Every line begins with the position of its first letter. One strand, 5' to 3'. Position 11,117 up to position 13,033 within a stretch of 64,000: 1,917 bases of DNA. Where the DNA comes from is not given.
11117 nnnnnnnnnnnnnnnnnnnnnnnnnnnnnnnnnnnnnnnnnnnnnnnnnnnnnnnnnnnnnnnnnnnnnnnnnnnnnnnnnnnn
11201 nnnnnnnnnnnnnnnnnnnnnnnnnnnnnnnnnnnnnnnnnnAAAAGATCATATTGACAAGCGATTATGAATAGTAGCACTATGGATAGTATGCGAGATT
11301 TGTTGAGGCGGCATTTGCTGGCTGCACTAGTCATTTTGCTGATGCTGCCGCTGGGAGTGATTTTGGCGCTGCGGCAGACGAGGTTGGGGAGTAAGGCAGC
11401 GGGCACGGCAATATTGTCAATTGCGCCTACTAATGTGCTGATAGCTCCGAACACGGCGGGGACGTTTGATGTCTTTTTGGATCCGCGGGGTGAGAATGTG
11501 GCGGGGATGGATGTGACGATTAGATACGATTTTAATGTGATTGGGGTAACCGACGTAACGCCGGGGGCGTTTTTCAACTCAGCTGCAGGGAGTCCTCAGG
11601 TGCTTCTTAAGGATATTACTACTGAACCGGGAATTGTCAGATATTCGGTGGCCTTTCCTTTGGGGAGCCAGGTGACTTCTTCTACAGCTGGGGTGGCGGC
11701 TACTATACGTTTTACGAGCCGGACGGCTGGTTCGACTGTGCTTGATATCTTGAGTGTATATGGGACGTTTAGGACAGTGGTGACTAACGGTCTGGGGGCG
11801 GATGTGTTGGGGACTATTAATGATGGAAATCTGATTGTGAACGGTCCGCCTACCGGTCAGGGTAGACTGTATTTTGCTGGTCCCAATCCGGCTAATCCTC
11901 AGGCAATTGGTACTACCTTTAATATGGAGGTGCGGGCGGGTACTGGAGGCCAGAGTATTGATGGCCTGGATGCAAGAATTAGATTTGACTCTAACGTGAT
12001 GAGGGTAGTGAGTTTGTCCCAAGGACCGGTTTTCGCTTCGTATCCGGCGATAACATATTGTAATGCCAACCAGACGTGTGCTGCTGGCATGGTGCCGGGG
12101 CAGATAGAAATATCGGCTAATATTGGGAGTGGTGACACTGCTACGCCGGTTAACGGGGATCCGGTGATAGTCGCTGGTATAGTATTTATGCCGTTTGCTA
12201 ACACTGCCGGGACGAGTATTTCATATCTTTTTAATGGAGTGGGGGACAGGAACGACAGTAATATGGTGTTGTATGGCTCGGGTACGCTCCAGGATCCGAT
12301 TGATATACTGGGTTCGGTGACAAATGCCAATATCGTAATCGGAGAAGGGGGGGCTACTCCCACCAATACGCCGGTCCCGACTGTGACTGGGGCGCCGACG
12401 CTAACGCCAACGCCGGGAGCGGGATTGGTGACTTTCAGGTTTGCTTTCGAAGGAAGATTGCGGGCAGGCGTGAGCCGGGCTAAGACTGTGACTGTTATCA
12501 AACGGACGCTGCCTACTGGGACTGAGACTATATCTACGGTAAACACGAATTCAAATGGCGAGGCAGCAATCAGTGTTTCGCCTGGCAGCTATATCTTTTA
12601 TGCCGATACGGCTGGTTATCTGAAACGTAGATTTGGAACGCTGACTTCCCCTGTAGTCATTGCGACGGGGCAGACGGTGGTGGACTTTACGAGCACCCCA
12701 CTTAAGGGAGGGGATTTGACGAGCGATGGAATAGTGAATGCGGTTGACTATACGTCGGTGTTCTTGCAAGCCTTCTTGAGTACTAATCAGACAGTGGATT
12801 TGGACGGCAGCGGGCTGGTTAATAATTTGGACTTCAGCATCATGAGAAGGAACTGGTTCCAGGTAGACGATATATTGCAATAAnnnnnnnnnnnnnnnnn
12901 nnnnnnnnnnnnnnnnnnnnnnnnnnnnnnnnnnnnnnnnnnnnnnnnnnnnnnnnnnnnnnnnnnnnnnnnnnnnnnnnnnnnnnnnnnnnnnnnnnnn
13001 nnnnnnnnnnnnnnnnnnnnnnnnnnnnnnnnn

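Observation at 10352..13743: Three-gene cohesin/dockerin operon: adaptor proteins with both modules plus a membrane-anchored cohesin 'scaffoldin'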

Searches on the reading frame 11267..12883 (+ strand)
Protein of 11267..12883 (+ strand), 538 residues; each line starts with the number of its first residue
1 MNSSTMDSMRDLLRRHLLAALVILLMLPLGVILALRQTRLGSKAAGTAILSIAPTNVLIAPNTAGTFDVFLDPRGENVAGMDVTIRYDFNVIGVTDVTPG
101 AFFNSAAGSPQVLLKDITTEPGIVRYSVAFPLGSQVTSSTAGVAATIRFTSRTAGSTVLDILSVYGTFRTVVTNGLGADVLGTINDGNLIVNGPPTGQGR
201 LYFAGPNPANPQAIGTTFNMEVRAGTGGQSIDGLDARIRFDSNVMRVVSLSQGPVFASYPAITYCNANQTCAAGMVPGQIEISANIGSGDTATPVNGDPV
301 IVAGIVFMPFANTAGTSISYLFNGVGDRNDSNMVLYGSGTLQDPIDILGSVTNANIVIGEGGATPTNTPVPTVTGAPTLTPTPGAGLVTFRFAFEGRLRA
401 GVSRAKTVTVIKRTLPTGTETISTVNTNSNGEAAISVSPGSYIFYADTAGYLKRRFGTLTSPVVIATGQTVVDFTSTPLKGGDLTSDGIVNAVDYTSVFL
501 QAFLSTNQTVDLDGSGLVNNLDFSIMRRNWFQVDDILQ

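Call 3: search_protein_families(library=pfam, proteins=[window:11267-12883:+], max_evalue=1)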
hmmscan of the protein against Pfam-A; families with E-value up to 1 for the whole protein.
window:11267-12883:+ (538 aa): 3 families
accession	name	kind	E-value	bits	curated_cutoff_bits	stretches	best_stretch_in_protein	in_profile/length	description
PF00963.24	Cohesin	-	9.4e-10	39.3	24.1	2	76-155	28-105/139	Cohesin domain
PF00404.24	Dockerin_1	-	0.001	19.7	22.9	1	482-528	2-54/57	Dockerin type I domain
PF23979.1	DUF7304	-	0.011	16.1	27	1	306-354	20-67/72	Domain of unknown function (DUF7304)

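Call 4: search_protein_families(library=ncbifam, proteins=[window:11267-12883:+], max_evalue=1)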
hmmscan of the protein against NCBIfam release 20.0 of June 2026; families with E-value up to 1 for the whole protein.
window:11267-12883:+ (538 aa): 1 family
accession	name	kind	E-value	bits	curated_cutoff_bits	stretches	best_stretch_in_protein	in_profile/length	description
NF041540.1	dockerin_GC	domain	0.0015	18.9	29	1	478-524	9-57/67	GC-type dockerin domain-anchored protein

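Call 14: find_homologous_proteins(query=window:11267-12883:+, max_evalue=0.001)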
Query window:11267-12883:+ (538 aa): 1 proteins with E <= 0.001 among 8000 candidates.
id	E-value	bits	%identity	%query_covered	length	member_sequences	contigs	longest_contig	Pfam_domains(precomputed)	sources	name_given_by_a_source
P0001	0.0e+0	1147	100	99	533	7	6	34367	PF00963.25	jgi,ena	-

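Call 17: search_solved_structures(query=window:11267-12883:+, max_evalue=1, show_alignments=2)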
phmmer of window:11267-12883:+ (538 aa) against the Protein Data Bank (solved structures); distinct sequences matched with E-value up to 1: 7.
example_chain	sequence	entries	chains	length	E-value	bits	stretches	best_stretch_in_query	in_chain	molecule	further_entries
7sg7_T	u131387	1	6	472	0.054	15.5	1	145-272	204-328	Gene 8 protein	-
8tvr_S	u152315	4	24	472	0.1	14.6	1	145-271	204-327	Packaged DNA stabilization protein gp10 | Phage stabilisation protein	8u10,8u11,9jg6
8eap_G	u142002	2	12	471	0.23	13.4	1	145-271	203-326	Packaged DNA stabilization protein gp10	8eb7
1daq_A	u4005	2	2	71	0.27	13.2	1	479-532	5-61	ENDOGLUCANASE SS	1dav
2mte_A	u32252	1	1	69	0.3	13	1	481-532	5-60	Cellulose 1,4-beta-cellobiosidase (reducing end) CelS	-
8x39_A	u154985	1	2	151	0.81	11.6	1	479-527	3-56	Serine protease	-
8x3a_A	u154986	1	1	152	0.82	11.6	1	479-527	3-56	Serine protease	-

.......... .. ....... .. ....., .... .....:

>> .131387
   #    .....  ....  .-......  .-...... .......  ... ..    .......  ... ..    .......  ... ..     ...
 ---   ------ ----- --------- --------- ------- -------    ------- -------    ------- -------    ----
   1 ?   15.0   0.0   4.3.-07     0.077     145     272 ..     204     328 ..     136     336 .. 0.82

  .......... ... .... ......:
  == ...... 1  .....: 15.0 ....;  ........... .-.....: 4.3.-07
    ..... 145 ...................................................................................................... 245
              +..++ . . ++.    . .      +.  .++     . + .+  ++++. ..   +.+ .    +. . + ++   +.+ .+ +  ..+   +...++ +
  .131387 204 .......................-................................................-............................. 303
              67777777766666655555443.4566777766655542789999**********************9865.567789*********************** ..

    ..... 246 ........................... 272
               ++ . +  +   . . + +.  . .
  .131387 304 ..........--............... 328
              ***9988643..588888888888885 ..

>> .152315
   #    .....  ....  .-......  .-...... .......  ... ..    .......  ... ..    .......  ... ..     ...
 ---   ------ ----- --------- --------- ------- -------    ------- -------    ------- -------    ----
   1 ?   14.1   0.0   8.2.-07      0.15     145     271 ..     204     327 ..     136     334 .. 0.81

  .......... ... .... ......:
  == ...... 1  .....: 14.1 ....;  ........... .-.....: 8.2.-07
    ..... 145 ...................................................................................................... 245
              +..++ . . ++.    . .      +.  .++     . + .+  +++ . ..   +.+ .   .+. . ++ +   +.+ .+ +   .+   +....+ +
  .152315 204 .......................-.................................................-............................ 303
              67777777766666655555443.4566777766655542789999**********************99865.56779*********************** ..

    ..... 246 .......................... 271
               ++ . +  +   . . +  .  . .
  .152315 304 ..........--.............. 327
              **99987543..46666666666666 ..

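Call 42: search_protein_representatives(protein=window:11267-12880:+)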
Query: 538 residues. Proteins with E-value up to 0.001 (for the whole library): 607; up to 1e-10: 120; up to 1e-30: 55. The best 150 are listed.
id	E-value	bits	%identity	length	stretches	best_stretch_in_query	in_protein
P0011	6.1e-97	342.0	44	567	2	15-384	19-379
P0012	4.1e-94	332.7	40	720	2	12-386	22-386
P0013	3.0e-92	326.5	45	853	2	8-377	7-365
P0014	1.1e-91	324.6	43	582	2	15-389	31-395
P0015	2.3e-89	317.0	41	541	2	19-383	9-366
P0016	3.0e-86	306.7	40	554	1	22-536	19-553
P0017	3.3e-86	306.5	42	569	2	14-383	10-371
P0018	1.6e-85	304.3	42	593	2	15-387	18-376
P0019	1.1e-79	285.0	42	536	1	24-535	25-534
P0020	3.0e-79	283.6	41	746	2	336-535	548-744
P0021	5.6e-79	282.7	40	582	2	17-380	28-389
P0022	3.5e-77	276.8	41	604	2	363-538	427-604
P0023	9.9e-76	272.0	39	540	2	15-385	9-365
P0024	3.1e-75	270.4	50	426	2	368-535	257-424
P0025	1.3e-74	268.3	41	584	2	13-385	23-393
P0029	4.2e-71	256.7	39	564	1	18-531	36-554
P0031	4.9e-67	243.3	36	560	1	17-537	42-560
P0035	7.3e-63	229.5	36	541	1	22-536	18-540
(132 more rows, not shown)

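Call 44: list_cluster_members(proteins=[P0011, P0012, P0013, P0014, P0015, P0016, P0019, P0029, P0031, P0035])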
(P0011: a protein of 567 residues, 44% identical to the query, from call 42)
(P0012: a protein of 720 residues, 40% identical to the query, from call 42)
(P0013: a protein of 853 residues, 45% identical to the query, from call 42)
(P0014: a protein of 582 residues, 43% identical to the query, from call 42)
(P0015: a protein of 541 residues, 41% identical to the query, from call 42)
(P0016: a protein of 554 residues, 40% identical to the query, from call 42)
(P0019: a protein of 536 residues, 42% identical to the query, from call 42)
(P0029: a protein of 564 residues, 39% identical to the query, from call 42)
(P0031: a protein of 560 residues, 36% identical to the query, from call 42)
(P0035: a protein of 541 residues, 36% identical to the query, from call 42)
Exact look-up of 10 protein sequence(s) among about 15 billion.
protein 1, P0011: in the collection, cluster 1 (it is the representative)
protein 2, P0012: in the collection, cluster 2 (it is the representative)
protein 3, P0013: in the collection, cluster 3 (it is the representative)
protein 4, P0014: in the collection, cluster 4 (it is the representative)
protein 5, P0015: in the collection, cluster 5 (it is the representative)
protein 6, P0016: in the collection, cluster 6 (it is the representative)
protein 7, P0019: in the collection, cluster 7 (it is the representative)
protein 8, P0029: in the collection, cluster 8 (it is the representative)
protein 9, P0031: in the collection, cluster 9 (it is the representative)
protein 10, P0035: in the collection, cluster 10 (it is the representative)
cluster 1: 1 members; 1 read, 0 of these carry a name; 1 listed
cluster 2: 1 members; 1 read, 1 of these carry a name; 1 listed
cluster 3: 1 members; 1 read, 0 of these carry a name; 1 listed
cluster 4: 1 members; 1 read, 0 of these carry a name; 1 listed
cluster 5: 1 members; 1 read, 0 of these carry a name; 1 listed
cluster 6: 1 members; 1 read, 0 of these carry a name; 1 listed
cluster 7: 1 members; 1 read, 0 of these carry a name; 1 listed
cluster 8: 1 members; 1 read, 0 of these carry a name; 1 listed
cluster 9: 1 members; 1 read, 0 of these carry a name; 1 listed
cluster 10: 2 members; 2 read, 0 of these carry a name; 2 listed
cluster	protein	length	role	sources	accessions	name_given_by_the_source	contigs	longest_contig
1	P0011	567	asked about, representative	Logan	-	-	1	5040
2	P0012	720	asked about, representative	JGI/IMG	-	hypothetical protein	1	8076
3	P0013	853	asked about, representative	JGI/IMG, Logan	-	-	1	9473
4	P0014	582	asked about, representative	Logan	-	-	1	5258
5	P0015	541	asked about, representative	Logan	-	-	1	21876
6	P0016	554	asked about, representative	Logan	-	-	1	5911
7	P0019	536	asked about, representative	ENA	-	-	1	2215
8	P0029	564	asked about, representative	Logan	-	-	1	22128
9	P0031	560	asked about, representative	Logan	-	-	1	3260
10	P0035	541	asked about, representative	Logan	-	-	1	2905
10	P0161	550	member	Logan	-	-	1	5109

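Call 65: predict_structure(alignment_id=A4)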
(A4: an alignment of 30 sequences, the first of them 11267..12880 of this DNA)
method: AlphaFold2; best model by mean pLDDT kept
length: 538 residues; sequences in the alignment: 30
mean_pLDDT: 88.6   pTM: 0.66
mean pLDDT of the five models: 88.6, 88.2, 87.4, 87.4, 87.3
residues with pLDDT >= 90: 385; 70-90: 100; 50-70: 17; < 50: 36
segments of 3 or more residues with pLDDT < 50: 1-4, 37-44, 362-385
pLDDT, mean of each block of 10 residues (from residue 1): 49 75 82 58 70 88 90 95 96 96 87 91 95 91 96 90 88 93 94 77 92 96 95 98 98 97 97 95 95 93 98 92 91 91 91 88 42 41 63 95 96 92 97 95 97 97 95 96 97 97 96 96 96 92
secondary structure, 60 per line:
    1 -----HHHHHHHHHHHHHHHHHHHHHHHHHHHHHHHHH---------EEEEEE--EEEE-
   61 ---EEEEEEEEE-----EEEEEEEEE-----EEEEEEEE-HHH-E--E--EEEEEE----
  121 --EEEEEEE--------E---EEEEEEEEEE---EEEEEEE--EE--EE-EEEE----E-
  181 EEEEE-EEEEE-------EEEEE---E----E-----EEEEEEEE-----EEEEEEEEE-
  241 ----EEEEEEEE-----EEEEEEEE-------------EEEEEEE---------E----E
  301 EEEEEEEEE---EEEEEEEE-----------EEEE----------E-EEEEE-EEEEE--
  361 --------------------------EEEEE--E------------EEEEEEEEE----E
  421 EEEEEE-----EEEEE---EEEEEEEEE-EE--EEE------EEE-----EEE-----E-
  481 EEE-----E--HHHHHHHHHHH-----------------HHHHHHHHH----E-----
elements in order: H6-38 E48-53 E56-59 E64-72 E78-86 E92-99 E111-116 E123-129 E142-151 E155-161 E171-174 E181-185 E187-191 E199-203 E218-225 E231-239 E245-252 E258-265 E279-285 E300-309 E313-320 E332-335 E348-352 E354-358 E387-391 E407-415 E420-426 E432-436 E440-448 E454-456 E463-465 E471-473 E481-483 H492-502 H520-528

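Call 67: fold_search(model_id=the predicted structure, library=pdb)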
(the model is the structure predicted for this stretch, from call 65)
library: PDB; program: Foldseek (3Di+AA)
matches with E <= 10: 1986; with E <= 0.001: 142
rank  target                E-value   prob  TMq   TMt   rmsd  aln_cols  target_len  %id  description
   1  4fl4_L                1.3e-13  1.00  0.21  0.34  29.3       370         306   16  Scaffoldin conformation and dynamics revealed by a ternary complex from the Clostridium thermocellum cellulosome (released 2012-06-27)
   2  3l8q_C                1.5e-13  1.00  0.23  0.36  14.8       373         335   15  Structure analysis of the type II cohesin dyad from the adaptor ScaA scaffoldin of Acetivibrio cellulolyticus (released 2010-05-05)
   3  4fl4_I                1.9e-13  1.00  0.22  0.35  28.8       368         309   16  Scaffoldin conformation and dynamics revealed by a ternary complex from the Clostridium thermocellum cellulosome (released 2012-06-27)
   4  3l8q_B                2.1e-13  1.00  0.23  0.34  15.2       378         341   14  Structure analysis of the type II cohesin dyad from the adaptor ScaA scaffoldin of Acetivibrio cellulolyticus (released 2010-05-05)
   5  3kcp_A                4.1e-13  1.00  0.22  0.37  28.2       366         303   15  Crystal structure of interacting Clostridium thermocellum multimodular components (released 2010-02-09)
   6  4fl4_C                8.7e-13  1.00  0.22  0.36  28.8       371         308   16  Scaffoldin conformation and dynamics revealed by a ternary complex from the Clostridium thermocellum cellulosome (released 2012-06-27)
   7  6kgf_C                1.4e-10  1.00  0.24  0.81   3.0       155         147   21  Crystal structure of CaDoc0917(R16D)-CaCohA2 complex at pH 8.2 (released 2020-07-08)
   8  6kge_A                1.7e-10  1.00  0.23  0.82   2.9       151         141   21  Crystal structure of CaDoc0917(R16D)-CaCohA2 complex at pH 5.5 (released 2020-07-08)
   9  6kgf_A                5.4e-10  1.00  0.23  0.80   3.0       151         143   21  Crystal structure of CaDoc0917(R16D)-CaCohA2 complex at pH 8.2 (released 2020-07-08)
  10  6kgc_A                8.8e-10  1.00  0.23  0.79   3.1       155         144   21  Crystal structure of CaDoc0917(R49D)-CaCohA2 complex at pH 5.4 (released 2020-07-08)
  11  6kgd_A                9.2e-10  1.00  0.24  0.80   3.2       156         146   22  Crystal structure of CaDoc0917(R49D)-CaCohA2 complex at pH 8.0 (released 2020-07-08)
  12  6kg8_MODEL_1_A        9.7e-10  1.00  0.24  0.75   3.1       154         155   21  Solution structure of CaCohA2 from Clostridium acetobutylicum (released 2020-07-08)
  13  1g1k_A                4.3e-09  1.00  0.23  0.78   3.1       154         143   14  COHESIN MODULE FROM THE CELLULOSOME OF CLOSTRIDIUM CELLULOLYTICUM (released 2000-11-22)
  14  2vn6_A                6.2e-09  1.00  0.23  0.73   3.0       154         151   15  The Clostridium cellulolyticum dockerin displays a dual binding mode for its cohesin partner (released 2008-05-13)
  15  2vn5_C                1.4e-08  1.00  0.23  0.76   3.2       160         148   15  The Clostridium cellulolyticum dockerin displays a dual binding mode for its cohesin partner (released 2008-05-20)
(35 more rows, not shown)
